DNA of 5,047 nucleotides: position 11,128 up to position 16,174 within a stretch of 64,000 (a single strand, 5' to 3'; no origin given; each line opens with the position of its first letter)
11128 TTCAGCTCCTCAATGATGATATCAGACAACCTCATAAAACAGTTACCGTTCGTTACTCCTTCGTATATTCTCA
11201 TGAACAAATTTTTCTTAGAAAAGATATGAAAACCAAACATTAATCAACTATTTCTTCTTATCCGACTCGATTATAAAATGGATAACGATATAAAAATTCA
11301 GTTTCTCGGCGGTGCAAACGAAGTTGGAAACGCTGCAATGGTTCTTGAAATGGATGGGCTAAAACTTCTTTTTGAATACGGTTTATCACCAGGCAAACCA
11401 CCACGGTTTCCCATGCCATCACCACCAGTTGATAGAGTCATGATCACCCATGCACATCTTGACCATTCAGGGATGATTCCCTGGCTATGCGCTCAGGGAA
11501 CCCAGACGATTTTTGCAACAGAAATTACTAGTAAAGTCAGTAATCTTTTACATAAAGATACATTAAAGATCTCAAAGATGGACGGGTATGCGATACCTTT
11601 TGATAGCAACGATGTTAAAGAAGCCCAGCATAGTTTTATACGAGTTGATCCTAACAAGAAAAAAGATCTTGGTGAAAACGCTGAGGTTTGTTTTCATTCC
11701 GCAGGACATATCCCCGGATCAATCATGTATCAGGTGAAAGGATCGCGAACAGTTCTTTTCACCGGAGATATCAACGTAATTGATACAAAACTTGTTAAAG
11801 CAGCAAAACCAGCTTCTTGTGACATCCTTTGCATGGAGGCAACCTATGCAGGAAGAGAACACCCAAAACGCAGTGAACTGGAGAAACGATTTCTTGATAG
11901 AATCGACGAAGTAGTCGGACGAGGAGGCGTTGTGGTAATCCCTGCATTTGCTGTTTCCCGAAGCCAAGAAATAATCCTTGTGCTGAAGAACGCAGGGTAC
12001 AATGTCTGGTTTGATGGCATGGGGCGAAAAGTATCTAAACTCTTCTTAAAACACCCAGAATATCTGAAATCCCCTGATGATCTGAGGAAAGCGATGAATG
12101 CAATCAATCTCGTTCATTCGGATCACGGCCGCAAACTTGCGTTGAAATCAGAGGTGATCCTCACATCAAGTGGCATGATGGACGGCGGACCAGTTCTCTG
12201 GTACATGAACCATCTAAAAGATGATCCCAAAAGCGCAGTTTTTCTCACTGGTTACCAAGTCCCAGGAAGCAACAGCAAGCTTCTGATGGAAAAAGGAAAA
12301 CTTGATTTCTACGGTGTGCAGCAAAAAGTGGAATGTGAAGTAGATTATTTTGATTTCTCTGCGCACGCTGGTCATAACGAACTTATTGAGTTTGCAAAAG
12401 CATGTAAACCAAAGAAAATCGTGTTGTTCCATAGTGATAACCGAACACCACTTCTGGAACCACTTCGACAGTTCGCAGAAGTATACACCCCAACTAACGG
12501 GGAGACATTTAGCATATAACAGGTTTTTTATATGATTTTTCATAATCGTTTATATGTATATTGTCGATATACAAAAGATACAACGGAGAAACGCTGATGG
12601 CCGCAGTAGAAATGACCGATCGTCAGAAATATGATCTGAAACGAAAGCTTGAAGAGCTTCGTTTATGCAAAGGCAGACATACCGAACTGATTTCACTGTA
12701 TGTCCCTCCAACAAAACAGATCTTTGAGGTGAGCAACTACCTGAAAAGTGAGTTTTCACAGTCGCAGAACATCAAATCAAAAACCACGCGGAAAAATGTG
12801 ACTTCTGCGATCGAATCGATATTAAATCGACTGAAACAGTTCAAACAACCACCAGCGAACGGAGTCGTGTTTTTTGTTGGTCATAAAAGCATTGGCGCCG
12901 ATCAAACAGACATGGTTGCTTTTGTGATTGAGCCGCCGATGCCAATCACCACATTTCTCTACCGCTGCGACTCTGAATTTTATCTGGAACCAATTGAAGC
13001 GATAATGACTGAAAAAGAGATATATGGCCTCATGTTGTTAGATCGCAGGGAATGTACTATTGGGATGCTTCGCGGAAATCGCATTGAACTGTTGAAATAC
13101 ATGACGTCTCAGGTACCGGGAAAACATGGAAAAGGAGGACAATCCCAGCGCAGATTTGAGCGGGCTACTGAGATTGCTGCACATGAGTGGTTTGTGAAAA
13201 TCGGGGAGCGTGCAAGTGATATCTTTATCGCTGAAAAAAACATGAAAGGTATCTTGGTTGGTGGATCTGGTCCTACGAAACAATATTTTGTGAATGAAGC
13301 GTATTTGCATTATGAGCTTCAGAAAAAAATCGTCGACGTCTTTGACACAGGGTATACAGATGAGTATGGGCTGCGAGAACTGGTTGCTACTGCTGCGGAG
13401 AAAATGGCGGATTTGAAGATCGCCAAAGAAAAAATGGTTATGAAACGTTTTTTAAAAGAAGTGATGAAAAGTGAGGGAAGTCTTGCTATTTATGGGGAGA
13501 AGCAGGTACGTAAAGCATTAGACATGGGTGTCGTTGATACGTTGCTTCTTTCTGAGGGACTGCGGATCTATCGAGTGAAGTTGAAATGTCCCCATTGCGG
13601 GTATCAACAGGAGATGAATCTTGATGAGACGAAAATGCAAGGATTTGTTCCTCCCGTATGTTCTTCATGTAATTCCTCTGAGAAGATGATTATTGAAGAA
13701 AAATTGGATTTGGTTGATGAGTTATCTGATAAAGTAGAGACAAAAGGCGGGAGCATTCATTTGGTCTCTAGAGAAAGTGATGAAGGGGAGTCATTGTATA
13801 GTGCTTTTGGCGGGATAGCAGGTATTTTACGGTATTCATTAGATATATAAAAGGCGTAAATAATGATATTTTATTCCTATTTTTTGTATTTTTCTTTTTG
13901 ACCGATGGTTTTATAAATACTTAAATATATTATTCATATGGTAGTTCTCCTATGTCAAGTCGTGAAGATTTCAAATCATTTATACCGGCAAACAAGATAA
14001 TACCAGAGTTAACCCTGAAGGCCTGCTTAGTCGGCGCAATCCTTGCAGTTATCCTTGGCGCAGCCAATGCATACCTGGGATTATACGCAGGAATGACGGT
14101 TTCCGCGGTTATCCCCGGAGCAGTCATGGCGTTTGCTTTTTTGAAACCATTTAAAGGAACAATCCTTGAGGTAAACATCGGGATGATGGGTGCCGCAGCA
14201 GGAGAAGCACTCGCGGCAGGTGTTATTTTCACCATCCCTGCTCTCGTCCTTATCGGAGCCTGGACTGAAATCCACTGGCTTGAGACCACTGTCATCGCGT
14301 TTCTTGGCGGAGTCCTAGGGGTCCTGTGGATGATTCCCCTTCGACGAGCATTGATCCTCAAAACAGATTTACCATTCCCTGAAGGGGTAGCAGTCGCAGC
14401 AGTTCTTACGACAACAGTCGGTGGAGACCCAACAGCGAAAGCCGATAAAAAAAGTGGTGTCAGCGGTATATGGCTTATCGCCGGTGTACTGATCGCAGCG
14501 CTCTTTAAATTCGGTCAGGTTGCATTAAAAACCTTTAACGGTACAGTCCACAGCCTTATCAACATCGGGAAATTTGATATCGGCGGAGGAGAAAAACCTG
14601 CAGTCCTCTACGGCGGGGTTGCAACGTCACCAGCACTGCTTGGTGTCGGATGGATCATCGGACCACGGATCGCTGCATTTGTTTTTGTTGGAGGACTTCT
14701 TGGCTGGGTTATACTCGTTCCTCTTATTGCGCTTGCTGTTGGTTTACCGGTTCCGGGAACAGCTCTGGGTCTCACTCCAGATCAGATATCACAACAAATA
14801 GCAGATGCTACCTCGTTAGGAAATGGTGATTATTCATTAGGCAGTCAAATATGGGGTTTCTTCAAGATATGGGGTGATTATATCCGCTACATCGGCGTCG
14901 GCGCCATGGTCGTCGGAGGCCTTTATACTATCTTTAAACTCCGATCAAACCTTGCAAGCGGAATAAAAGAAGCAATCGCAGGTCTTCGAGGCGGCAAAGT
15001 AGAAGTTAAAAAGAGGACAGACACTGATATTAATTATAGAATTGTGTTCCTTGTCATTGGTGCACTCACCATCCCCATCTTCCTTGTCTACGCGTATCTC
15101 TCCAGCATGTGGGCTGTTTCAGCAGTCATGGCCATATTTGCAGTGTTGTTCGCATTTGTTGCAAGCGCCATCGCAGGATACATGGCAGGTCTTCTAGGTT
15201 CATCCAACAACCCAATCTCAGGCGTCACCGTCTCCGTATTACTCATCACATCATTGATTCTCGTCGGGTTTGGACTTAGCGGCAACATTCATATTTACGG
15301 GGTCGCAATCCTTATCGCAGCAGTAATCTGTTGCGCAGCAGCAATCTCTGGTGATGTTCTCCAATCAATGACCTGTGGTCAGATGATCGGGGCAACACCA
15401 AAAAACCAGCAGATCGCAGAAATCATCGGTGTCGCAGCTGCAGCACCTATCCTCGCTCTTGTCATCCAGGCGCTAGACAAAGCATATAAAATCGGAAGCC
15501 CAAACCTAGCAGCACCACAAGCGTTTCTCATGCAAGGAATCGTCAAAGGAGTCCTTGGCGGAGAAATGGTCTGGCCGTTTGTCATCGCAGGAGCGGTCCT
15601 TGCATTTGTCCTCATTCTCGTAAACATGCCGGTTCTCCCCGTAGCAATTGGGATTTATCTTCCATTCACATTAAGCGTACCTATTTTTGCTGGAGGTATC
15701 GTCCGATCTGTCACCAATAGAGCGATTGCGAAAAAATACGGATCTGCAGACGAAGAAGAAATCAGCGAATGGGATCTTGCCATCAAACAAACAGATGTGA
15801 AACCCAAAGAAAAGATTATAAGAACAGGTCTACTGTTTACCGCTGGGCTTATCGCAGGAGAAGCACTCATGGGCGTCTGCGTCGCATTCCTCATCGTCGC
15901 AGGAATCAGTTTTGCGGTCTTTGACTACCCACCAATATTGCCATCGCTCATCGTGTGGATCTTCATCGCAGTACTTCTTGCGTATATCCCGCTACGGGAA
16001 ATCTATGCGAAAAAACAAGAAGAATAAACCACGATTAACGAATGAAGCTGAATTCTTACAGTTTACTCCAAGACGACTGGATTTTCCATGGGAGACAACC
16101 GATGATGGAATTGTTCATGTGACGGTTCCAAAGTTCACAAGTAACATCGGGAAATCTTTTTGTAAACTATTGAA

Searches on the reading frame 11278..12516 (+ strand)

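Call 62: search_protein_families(library=pfam, proteins=[window:11278-12516:+], max_evalue=0.00001)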
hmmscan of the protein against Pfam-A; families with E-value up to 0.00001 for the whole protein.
window:11278-12516:+ (413 aa): 4 families
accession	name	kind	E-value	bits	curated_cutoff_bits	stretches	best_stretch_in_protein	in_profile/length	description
PF10996.14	Beta-Casp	-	5.3e-14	53.2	27.7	1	240-332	19-116/120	Beta-Casp domain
PF07521.17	RMMBL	-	6.2e-11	42.6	21.6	1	350-388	3-42/63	Zn-dependent metallo-hydrolase RNA specificity domain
PF12706.13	Lactamase_B_2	-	7.5e-07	29.4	27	0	43-195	23-171/200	Beta-lactamase superfamily domain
PF00753.33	Lactamase_B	-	1.5e-06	28.7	22.7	1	49-165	42-150/196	Metallo-beta-lactamase superfamily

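Call 64: search_protein_families(library=ncbifam, proteins=[window:11278-12516:+], max_evalue=0.00001)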
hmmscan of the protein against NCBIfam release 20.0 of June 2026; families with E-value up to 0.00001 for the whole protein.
window:11278-12516:+ (413 aa): 3 families
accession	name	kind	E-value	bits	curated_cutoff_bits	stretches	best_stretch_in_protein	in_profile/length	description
TIGR03675.1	arCOG00543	equivalog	6.5e-74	249.3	580.2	1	3-390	173-603/631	beta-CASP ribonuclease aCPSF1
NF045584.1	cas14_MBL_CASP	equivalog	4.6e-62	210.2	800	1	5-389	1-415/612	type VII CRISPR-associated protein Cas14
TIGR04122.1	Xnuc_lig_assoc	equivalog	2.3e-15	56.3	325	1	133-259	76-206/326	ligase-associated DNA damage response exonuclease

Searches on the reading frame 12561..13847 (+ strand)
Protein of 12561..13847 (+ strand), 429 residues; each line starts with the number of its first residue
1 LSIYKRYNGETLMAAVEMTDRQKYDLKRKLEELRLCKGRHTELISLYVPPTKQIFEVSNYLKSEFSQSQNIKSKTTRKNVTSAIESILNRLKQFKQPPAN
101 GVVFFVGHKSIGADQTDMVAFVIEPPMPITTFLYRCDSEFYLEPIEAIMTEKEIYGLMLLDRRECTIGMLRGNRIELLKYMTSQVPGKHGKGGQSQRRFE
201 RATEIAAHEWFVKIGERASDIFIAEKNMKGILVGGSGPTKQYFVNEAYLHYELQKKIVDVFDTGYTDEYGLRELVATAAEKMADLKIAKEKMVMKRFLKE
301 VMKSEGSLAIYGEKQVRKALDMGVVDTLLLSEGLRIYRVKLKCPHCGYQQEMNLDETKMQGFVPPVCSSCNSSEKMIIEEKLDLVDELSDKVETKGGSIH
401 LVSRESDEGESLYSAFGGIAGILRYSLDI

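Call 62: search_protein_families(library=pfam, proteins=[window:12561-13847:+], max_evalue=0.00001)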
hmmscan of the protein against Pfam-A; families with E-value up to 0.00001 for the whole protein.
window:12561-13847:+ (429 aa): 5 families
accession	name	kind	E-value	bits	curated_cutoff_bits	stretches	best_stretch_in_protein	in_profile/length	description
PF03464.20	eRF1_2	-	4e-40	137.6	27.1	1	155-284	2-133/133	eRF1 domain 2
PF03465.20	eRF1_3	-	7.4e-28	97.6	25.8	1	287-426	1-105/106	eRF1 domain 3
PF03463.20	eRF1_1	-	1.4e-20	73.9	23.8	1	35-147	7-121/123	eRF1 domain 1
PF18859.6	acVLRF1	-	1.4e-10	41.9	27.1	1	158-278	5-124/130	Actinobacteria/chloroflexi VLRF1 release factor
PF18854.6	baeRF_family10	-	9.5e-08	32.9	27.1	1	141-270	2-130/143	Bacterial archaeo-eukaryotic release factor family 10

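Call 64: search_protein_families(library=ncbifam, proteins=[window:12561-13847:+], max_evalue=0.00001)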
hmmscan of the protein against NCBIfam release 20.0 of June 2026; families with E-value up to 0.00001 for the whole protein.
window:12561-13847:+ (429 aa): 4 families
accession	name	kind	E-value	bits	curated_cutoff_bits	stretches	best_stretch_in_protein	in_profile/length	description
TIGR03676.1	aRF1_eRF1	equivalog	2e-162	540.6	234.7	1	22-426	1-402/403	peptide chain release factor aRF-1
TIGR00111.1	pelota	equivalog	2.4e-24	86.3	177.65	2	157-334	137-303/351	mRNA surveillance protein pelota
NF041024.1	acVLRF1_NCBI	exception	9.6e-08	31.9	125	1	146-237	67-159/208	acVLRF1 family peptidyl-tRNA hydrolase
NF052289.1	Rv2629_fam_RHF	equivalog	2.9e-06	26.7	320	0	141-332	99-288/357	Rv2629 family ribosome hibernation factor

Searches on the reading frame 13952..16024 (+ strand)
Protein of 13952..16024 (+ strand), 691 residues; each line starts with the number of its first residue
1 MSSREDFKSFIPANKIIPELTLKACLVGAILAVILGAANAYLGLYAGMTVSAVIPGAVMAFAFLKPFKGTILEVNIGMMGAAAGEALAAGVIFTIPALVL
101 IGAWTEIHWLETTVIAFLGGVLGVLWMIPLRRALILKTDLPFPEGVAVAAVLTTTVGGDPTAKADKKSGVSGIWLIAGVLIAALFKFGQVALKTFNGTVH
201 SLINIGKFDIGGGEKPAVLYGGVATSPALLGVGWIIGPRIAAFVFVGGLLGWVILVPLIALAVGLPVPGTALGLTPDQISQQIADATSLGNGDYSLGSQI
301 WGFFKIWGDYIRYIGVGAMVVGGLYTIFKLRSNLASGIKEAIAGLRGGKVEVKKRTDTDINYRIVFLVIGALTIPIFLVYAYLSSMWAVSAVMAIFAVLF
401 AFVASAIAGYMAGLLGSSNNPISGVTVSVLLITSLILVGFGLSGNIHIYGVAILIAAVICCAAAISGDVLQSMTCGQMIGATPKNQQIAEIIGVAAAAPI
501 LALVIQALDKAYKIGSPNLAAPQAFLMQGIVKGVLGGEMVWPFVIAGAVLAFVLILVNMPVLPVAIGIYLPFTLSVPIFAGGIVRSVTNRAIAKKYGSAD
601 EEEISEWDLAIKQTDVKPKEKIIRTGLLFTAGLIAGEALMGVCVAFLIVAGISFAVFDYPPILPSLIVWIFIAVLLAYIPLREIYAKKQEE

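Call 63: search_protein_families(library=pfam, proteins=[window:13952-16024:+], max_evalue=0.00001)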
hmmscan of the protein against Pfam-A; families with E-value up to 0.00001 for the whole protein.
window:13952-16024:+ (691 aa): 1 family
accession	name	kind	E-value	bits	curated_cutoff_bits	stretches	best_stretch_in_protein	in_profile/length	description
PF03169.20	OPT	-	2.1e-76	258.4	25.8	1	19-647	1-622/623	OPT oligopeptide transporter protein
